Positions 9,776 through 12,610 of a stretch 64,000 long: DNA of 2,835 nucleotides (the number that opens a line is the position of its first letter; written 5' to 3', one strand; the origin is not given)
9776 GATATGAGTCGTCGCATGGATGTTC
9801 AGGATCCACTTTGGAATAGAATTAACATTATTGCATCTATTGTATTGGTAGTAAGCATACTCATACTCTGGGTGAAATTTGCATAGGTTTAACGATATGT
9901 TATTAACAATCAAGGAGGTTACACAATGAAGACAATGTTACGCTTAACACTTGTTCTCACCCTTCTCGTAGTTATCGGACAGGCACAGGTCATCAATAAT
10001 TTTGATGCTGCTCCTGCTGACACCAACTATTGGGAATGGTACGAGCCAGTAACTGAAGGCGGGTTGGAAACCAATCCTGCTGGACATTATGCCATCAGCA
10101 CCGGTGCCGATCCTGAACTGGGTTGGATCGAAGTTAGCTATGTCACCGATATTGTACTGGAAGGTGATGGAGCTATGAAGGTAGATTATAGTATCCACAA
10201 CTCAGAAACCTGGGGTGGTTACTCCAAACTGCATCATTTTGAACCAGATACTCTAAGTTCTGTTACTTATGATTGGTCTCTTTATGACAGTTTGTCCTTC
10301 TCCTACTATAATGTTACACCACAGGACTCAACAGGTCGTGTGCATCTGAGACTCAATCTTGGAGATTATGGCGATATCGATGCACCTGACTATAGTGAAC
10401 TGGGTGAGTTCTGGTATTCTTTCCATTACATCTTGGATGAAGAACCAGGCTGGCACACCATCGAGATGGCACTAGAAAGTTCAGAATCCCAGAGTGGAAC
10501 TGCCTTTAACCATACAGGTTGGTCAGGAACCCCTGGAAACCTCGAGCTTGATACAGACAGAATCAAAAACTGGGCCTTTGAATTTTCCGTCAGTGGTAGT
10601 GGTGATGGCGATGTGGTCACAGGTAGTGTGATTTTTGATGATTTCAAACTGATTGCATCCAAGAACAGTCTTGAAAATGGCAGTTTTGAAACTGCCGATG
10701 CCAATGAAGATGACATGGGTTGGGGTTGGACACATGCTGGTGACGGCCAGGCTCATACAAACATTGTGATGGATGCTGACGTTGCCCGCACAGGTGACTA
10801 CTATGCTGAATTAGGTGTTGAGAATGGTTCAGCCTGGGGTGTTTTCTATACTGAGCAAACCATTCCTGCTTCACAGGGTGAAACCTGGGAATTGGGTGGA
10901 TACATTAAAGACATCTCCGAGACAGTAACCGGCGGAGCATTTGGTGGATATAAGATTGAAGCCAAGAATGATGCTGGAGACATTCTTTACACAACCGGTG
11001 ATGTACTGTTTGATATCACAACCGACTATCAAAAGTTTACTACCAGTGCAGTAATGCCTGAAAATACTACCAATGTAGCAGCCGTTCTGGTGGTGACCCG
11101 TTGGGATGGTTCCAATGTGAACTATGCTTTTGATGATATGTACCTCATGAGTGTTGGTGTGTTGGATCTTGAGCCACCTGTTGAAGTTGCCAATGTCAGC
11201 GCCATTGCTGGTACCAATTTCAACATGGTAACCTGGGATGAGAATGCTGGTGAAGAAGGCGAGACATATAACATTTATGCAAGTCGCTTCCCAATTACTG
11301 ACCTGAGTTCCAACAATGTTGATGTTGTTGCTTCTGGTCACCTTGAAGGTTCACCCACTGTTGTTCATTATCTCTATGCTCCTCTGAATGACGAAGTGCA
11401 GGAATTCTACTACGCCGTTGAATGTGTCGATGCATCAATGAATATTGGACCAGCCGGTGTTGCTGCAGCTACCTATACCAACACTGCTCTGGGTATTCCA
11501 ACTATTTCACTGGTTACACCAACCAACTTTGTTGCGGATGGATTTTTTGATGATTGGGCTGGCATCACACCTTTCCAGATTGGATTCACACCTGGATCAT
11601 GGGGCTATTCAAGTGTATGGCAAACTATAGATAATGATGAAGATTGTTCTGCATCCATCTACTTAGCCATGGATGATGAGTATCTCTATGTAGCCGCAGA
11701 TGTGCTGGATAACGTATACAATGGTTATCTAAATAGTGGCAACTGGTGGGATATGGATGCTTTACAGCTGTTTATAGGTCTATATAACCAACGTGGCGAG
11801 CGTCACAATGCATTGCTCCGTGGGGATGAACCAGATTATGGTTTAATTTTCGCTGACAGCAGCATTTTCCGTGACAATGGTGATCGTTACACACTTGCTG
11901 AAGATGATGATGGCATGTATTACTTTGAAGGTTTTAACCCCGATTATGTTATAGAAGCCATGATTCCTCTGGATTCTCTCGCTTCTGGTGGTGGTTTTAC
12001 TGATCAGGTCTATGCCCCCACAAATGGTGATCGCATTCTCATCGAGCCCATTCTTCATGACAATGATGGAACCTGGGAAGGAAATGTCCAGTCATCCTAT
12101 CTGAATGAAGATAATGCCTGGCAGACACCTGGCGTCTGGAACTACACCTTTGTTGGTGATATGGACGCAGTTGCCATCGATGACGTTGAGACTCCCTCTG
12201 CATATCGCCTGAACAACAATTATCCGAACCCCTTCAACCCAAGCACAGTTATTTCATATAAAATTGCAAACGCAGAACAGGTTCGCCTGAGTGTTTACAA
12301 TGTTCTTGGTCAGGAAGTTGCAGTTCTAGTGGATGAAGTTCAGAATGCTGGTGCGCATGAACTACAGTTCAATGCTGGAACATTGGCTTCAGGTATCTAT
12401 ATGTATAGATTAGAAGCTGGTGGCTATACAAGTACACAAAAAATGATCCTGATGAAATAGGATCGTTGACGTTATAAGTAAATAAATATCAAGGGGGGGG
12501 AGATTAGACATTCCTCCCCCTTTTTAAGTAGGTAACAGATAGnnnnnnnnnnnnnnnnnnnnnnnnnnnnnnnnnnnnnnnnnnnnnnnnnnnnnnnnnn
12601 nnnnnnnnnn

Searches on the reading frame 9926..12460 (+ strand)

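Call 3: search_protein_families(library=pfam, proteins=[window:9926-12460:+])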
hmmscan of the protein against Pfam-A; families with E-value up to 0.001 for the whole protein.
window:9926-12460:+ (844 aa): 2 families
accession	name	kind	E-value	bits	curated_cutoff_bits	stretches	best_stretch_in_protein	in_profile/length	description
PF18962.6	Por_Secre_tail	-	1.4e-10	41.7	27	1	766-841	2-74/75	Secretion system C-terminal sorting domain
PF06452.16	CBM9_1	-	1.1e-07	32.4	23.4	1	564-738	20-177/185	Carbohydrate family 9 binding domain-like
